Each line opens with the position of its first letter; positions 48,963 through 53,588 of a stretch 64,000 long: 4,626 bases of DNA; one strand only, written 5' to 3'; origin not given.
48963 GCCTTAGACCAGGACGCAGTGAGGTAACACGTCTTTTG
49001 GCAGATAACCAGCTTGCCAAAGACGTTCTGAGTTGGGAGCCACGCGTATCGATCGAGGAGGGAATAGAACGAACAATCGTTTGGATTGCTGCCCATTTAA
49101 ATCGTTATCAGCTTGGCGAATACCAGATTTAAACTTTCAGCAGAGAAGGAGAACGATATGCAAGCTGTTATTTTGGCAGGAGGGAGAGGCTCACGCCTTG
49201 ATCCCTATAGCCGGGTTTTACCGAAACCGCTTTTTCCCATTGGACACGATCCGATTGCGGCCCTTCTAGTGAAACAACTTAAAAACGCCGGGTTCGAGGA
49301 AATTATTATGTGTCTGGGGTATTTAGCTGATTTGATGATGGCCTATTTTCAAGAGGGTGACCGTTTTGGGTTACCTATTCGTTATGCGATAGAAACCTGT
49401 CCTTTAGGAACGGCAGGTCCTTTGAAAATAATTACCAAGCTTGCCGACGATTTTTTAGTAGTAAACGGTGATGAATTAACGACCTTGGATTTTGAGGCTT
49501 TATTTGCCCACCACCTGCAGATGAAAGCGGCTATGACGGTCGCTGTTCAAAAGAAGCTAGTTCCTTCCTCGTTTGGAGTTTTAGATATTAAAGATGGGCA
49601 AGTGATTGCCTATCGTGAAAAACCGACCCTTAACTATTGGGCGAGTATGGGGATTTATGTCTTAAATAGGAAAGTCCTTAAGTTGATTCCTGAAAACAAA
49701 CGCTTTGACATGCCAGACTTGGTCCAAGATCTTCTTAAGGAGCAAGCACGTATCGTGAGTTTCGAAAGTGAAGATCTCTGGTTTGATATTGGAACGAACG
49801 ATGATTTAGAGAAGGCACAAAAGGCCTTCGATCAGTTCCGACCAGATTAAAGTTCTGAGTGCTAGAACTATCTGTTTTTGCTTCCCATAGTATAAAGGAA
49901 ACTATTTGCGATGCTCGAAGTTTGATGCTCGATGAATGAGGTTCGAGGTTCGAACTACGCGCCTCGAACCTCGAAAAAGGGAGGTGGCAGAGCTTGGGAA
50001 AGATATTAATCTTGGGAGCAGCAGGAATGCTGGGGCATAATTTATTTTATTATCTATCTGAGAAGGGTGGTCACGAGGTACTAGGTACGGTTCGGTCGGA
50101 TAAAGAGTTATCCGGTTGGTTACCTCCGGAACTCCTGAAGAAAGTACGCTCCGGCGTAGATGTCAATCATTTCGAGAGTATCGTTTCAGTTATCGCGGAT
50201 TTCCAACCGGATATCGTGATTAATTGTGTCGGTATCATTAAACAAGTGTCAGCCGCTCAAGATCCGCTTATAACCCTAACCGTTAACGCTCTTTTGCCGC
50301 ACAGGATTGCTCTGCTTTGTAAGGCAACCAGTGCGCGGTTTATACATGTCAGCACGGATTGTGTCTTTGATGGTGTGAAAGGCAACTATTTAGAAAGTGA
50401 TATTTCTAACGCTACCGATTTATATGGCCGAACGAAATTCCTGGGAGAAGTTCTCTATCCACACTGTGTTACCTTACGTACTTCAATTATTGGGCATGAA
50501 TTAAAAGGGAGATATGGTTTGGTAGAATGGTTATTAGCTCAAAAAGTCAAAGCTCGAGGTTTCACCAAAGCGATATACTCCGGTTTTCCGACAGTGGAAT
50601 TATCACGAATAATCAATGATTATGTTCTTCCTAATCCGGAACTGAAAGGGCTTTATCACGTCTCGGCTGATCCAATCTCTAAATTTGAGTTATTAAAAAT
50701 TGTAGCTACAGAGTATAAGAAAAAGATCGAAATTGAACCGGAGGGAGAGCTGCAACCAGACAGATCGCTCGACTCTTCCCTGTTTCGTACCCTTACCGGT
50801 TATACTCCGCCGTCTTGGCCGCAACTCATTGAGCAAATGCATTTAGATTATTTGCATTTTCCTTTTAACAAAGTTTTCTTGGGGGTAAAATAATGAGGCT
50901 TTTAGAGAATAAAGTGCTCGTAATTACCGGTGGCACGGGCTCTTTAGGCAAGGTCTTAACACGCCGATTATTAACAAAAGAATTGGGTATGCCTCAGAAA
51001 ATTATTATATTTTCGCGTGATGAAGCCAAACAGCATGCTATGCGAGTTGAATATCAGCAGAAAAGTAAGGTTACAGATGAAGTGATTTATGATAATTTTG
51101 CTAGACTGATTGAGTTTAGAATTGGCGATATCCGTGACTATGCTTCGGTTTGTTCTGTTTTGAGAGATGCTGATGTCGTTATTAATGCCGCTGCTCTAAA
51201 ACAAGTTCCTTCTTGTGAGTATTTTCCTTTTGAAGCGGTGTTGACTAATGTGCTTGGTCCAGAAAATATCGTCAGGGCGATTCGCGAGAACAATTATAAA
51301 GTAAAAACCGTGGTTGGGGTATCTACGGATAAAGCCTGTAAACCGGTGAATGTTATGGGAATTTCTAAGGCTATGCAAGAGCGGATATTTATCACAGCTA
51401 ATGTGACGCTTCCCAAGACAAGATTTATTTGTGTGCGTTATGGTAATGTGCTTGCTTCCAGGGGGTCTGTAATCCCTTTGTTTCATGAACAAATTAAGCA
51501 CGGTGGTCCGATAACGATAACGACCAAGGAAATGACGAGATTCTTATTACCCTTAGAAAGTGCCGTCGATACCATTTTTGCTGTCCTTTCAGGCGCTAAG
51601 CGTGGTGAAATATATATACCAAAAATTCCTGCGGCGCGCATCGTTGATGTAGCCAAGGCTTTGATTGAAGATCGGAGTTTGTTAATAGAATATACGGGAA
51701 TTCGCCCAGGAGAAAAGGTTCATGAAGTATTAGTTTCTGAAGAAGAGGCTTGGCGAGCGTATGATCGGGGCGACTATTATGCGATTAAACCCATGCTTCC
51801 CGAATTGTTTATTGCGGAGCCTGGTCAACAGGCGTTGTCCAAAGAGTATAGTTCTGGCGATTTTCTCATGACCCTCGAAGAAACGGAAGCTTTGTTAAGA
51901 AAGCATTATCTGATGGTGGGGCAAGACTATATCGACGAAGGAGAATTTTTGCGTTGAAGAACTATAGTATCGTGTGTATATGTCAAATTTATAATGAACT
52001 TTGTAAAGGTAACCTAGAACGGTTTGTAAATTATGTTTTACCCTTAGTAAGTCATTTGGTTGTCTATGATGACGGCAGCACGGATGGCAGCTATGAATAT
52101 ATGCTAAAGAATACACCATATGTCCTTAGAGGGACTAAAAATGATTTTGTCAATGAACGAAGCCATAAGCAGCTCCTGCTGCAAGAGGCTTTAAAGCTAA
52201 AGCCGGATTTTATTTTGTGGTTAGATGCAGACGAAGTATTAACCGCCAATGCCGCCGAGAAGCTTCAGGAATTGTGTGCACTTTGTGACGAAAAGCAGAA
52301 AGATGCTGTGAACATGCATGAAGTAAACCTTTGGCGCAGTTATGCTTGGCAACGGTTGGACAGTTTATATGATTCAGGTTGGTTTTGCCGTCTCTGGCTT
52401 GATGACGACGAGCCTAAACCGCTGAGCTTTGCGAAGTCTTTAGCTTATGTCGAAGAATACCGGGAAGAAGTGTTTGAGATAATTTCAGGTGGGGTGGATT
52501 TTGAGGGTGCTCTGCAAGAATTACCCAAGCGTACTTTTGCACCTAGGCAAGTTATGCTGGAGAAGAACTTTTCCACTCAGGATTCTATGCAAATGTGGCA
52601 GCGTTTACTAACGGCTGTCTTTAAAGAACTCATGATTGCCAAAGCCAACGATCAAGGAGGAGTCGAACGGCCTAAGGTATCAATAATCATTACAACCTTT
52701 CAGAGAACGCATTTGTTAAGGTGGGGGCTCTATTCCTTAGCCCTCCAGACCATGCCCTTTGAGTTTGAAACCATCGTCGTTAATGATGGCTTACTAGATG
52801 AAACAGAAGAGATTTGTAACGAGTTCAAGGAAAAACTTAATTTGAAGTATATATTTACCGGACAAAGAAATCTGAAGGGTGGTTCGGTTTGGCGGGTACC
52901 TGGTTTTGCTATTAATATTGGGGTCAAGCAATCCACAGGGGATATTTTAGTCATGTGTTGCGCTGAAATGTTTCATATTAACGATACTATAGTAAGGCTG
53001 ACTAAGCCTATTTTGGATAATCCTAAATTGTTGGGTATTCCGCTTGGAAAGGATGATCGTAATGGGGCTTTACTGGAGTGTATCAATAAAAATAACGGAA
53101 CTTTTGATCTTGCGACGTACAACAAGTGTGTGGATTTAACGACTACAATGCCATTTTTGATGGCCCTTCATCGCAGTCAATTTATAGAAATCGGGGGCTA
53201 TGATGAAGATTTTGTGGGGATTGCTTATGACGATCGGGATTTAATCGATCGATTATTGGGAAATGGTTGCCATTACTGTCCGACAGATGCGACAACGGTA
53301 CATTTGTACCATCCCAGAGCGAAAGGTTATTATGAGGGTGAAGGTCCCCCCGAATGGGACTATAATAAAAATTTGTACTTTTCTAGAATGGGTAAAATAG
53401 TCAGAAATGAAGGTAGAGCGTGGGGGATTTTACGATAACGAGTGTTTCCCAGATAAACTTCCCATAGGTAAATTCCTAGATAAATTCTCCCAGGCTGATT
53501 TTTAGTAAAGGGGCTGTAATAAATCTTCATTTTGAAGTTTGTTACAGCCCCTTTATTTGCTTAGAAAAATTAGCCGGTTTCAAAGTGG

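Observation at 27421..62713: A ~35 kb mosaic island of soluble glycosyltransferases, nucleotide-sugar genes and uncharacterised structural proteins with no export machinery: probable mother-cell protein-glycosylation / spore-surface system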

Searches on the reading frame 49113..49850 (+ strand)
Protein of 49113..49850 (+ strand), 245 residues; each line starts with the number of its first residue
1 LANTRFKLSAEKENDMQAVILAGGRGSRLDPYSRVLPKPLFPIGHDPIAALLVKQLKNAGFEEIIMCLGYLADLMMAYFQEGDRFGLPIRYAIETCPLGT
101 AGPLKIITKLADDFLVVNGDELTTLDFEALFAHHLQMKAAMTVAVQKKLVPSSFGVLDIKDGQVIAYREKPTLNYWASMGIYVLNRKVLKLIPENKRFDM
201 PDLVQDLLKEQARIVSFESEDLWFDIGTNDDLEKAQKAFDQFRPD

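Call 6: search_protein_families(library=pfam, proteins=[window:49113-49850:+], max_evalue=0.01)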
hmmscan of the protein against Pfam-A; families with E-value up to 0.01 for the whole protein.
window:49113-49850:+ (245 aa): 2 families
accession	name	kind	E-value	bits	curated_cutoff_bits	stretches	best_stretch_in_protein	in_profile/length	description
PF00483.29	NTP_transferase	-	1.9e-41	142.7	21.2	1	18-239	2-242/245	Nucleotidyl transferase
PF12804.13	NTP_transf_3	-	8.9e-09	36.2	27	1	18-146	1-123/160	MobA-like NTP transferase domain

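Call 48: search_protein_families(library=ncbifam, proteins=[window:49113-49850:+], max_evalue=0.00001)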
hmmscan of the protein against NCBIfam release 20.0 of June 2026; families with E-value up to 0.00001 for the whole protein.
window:49113-49850:+ (245 aa): 23 families
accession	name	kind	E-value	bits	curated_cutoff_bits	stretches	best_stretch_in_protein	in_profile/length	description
NF052502.1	man1P_GTase_Rv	exception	5.5e-40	137.3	440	1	16-234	1-225/352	mannose-1-phosphate guanylyltransferase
TIGR03992.1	Arch_glmU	subfamily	4.4e-36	124.6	292.1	1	16-238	1-226/393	bifunctional sugar-1-phosphate nucleotidylyltransferase/acetyltransferase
NF045761.1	NAMPUrTaseMurU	equivalog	1.4e-32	113.4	250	1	16-237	1-225/226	N-acetylmuramate alpha-1-phosphate uridylyltransferase MurU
NF049965.1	GlMnHpPGnyltfHddC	equivalog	3e-26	92.4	300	1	16-234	1-216/221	D-glycero-D-manno-heptose 1-phosphate guanosyltransferase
TIGR01208.1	rmlA_long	equivalog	7.6e-26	90.8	320.25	1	18-237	2-232/353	glucose-1-phosphate thymidylyltransferase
TIGR02623.1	G1P_cyt_trans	equivalog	1.3e-25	90.3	300.25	2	100-235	106-241/255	glucose-1-phosphate cytidylyltransferase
NF041313.1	UDPGP_AglF_Halo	equivalog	2.5e-23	82.7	400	1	16-237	1-232/234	UTP--glucose-1-phosphate uridylyltransferase AglF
TIGR02091.1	glgC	equivalog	3.2e-19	69.2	424.9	1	111-231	113-251/364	glucose-1-phosphate adenylyltransferase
NF003670.0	PRK05293.1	equivalog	1.9e-18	66.6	470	1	114-235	121-254/382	glucose-1-phosphate adenylyltransferase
NF002772.0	PRK02862.1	equivalog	3.9e-18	65.4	537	2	110-172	115-180/429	glucose-1-phosphate adenylyltransferase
NF041173.1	Sug_nt_acttase_Thmprot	equivalog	1.4e-17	63.7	600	1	16-237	1-225/405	bifunctional sugar-1-phosphate nucleotidylyltransferase/acetyltransferase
TIGR01207.1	rmlA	equivalog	1.2e-14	54.1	360.65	1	18-237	2-234/286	glucose-1-phosphate thymidylyltransferase RfbA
NF001947.0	PRK00725.1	subfamily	1.9e-14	53.3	470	1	104-190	122-221/426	glucose-1-phosphate adenylyltransferase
NF002023.0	PRK00844.1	subfamily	1e-12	47.6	458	1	13-190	4-209/408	glucose-1-phosphate adenylyltransferase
NF012024.0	PRK15480.1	equivalog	1.6e-10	40.6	588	1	17-197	5-192/292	glucose-1-phosphate thymidylyltransferase RfbA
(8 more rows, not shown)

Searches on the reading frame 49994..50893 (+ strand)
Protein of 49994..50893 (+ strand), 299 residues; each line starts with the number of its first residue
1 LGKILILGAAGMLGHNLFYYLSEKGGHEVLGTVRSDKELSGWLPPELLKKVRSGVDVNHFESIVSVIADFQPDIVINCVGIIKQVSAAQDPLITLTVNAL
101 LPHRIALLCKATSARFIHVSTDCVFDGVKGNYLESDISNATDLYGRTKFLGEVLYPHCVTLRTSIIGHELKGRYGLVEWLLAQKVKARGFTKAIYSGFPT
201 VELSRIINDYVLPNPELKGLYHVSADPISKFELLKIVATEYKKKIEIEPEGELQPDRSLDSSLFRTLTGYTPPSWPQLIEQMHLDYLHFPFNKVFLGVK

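Call 6: search_protein_families(library=pfam, proteins=[window:49994-50893:+], max_evalue=0.01)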
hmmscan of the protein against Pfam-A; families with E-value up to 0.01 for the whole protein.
window:49994-50893:+ (299 aa): 4 families
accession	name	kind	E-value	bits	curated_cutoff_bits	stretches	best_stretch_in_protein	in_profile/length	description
PF04321.23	RmlD_sub_bind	-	1.7e-27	96.7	27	1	3-250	2-241/287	RmlD substrate binding domain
PF01370.27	Epimerase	-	3.3e-18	66.4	20.9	1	4-154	1-152/240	NAD dependent epimerase/dehydratase family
PF16363.11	GDP_Man_Dehyd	-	3.7e-10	40.2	27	1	5-153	1-162/332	GDP-mannose 4,6 dehydratase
PF13460.12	NAD_binding_10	-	0.001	19.4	27.2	1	8-134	1-111/184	NAD(P)H-binding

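Call 48: search_protein_families(library=ncbifam, proteins=[window:49994-50893:+], max_evalue=0.00001)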
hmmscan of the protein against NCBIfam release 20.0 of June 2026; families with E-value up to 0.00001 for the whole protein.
window:49994-50893:+ (299 aa): 2 families
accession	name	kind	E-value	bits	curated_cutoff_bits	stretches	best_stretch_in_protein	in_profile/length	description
TIGR01214.1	rmlD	equivalog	6.5e-29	100.9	224.05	1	3-248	1-234/285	dTDP-4-dehydrorhamnose reductase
NF007440.0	PRK09987.1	equivalog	5.3e-09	35.8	308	1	56-164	39-152/299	dTDP-4-dehydrorhamnose reductase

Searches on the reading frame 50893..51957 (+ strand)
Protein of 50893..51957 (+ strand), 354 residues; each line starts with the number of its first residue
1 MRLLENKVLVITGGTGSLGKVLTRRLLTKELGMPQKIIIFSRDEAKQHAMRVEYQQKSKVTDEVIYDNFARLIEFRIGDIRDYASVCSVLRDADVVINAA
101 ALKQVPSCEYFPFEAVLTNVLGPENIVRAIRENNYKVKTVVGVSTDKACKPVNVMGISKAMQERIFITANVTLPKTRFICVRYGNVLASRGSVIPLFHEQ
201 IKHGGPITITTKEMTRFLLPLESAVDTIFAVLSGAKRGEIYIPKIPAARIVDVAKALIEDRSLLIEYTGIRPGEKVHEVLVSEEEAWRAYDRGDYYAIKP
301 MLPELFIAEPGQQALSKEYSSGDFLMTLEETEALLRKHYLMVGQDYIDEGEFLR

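Call 6: search_protein_families(library=pfam, proteins=[window:50893-51957:+], max_evalue=0.01)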
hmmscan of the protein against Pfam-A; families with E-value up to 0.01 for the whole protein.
window:50893-51957:+ (354 aa): 9 families
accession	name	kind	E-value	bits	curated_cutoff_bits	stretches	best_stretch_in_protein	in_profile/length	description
PF02719.21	Polysacc_synt_2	-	1.2e-88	297.6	20.2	1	10-299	2-292/293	Polysaccharide biosynthesis protein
PF01370.27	Epimerase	-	1.9e-19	70.5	20.9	1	10-233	2-226/240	NAD dependent epimerase/dehydratase family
PF16363.11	GDP_Man_Dehyd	-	5.4e-11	43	27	1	11-146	2-130/332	GDP-mannose 4,6 dehydratase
PF07993.18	NAD_binding_4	-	3.5e-09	36.6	20.1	1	11-157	1-148/258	Male sterility protein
PF01073.25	3Beta_HSD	-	5.9e-08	32.5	22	1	10-150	1-121/280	3-beta hydroxysteroid dehydrogenase/isomerase family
PF04321.23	RmlD_sub_bind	-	7.5e-08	32.2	27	1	9-146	3-102/287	RmlD substrate binding domain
PF08659.16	KR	-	0.0011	19.3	22.6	1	10-53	4-44/180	KR domain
PF13460.12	NAD_binding_10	-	0.0011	19.2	27.2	0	13-148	1-101/184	NAD(P)H-binding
PF03807.23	F420_oxidored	-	0.0017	19.3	21.6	0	10-63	4-46/94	NADP oxidoreductase coenzyme F420-dependent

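Call 48: search_protein_families(library=ncbifam, proteins=[window:50893-51957:+], max_evalue=0.00001)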
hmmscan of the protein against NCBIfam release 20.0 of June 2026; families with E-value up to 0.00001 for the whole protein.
window:50893-51957:+ (354 aa): 7 families
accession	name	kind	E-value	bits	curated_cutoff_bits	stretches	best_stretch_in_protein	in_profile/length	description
TIGR03589.1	PseB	equivalog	7e-91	304.5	407.75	1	4-303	2-284/324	UDP-N-acetylglucosamine 4,6-dehydratase (inverting)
TIGR04130.1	FnlA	equivalog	7.4e-81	271.6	730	1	4-306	2-290/337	UDP-N-acetylglucosamine 4,6-dehydratase/5-epimerase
TIGR04180.1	EDH_00030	hypoth_equivalog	4.1e-09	35.9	475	1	65-147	43-123/297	NAD-dependent 4,6-dehydratase LegB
TIGR01181.1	dTDP_gluc_dehyt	equivalog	1.1e-08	34.6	365.1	1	9-147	2-127/321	dTDP-glucose 4,6-dehydratase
TIGR02622.1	CDP_4_6_dhtase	equivalog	1.1e-07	31.3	278.45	1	5-150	3-134/352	CDP-glucose 4,6-dehydratase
TIGR01214.1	rmlD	equivalog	1.6e-07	30.7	224.05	1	9-146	2-101/285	dTDP-4-dehydrorhamnose reductase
TIGR01179.1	galE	equivalog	1.1e-06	27.7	262.3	1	9-188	2-178/332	UDP-glucose 4-epimerase GalE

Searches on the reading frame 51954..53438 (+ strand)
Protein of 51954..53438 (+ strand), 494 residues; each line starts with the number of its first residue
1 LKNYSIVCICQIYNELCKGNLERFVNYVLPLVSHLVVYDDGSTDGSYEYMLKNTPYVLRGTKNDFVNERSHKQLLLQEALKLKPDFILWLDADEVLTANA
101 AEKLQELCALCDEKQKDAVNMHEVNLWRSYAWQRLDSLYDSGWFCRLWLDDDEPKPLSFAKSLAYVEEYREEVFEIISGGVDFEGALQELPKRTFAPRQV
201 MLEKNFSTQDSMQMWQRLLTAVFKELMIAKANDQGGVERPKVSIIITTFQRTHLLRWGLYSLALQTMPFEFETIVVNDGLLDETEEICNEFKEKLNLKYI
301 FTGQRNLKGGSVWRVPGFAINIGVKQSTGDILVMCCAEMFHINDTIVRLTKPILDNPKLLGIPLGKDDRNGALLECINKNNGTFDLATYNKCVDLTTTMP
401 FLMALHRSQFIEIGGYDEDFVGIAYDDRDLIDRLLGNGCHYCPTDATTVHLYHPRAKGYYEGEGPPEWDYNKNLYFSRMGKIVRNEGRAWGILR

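Call 7: search_protein_families(library=pfam, proteins=[window:51954-53438:+], max_evalue=0.01)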
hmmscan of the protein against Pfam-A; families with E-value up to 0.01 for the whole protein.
window:51954-53438:+ (494 aa): 4 families
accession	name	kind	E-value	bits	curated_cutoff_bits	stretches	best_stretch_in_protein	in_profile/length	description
PF00535.33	Glycos_transf_2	-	6.8e-18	65.6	23.3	2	243-407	1-161/168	Glycosyl transferase family 2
PF13704.12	Glyco_tranf_2_4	-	1.7e-09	38.5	27.5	1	21-107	7-97/98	Glycosyl transferase family 2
PF10111.15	Glyco_tranf_2_2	-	3.2e-08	33.8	27.3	1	403-436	168-201/276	Glycosyltransferase like family 2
PF02709.20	Glyco_transf_7C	-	6.3e-06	26.2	23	1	402-453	23-74/78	N-terminal domain of galactosyltransferase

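Call 36: search_protein_families(library=ncbifam, proteins=[window:51954-53438:+], max_evalue=0.1)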
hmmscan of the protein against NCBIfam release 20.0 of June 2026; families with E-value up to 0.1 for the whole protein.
window:51954-53438:+ (494 aa): 12 families
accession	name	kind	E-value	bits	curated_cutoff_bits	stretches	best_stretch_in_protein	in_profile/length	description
NF041875.1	EPS_EpsD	equivalog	7e-14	52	370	1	242-335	1-86/325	exopolysaccharide biosynthesis glycosyltransferase EpsD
NF007482.0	PRK10073.1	equivalog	2.1e-08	33.6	423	1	239-324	5-87/334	glycosyltransferase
TIGR03937.1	PgaC_IcaA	equivalog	6.7e-08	31.9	422.3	1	231-359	36-156/407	poly-beta-1,6-N-acetyl-D-glucosamine synthase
NF050050.1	ProtGlycPglI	equivalog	3.5e-07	29.9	500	1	240-301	2-63/306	GalNAc(5)-diNAcBac-PP-undecaprenol beta-1,3-glucosyltransferase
TIGR03469.1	HpnB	hypoth_equivalog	0.00015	20.9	379.25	1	237-351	41-158/386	hopene-associated glycosyltransferase HpnB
TIGR04283.1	glyco_like_mftF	equivalog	0.0013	18.3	182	0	242-302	1-52/221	TIGR04283 family arsenosugar biosynthesis glycosyltransferase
NF038299.1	EPS_HpsN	equivalog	0.0039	16.2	425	1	240-335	1-88/317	hormogonium polysaccharide biosynthesis glycosyltransferase HpsN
NF047683.1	TeichurnBiosyTuaG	equivalog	0.0054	16.4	400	0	239-295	5-60/252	teichuronic acid biosynthesis protein TuaG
TIGR03965.1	mycofact_glyco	equivalog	0.01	14.7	280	0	225-300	59-134/467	mycofactocin biosynthesis glycosyltransferase MftF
TIGR04009.1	wcaE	equivalog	0.026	13.8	369.2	0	265-304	28-67/248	colanic acid biosynthesis glycosyltransferase WcaE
NF053739.1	GlytfEpsEBac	equivalog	0.061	12.3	450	0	240-295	1-55/265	glycosyltransferase EpsE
NF050113.1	gal_furan_GlfT1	equivalog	0.092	12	330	0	244-311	3-66/290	galactofuranosyltransferase GlfT1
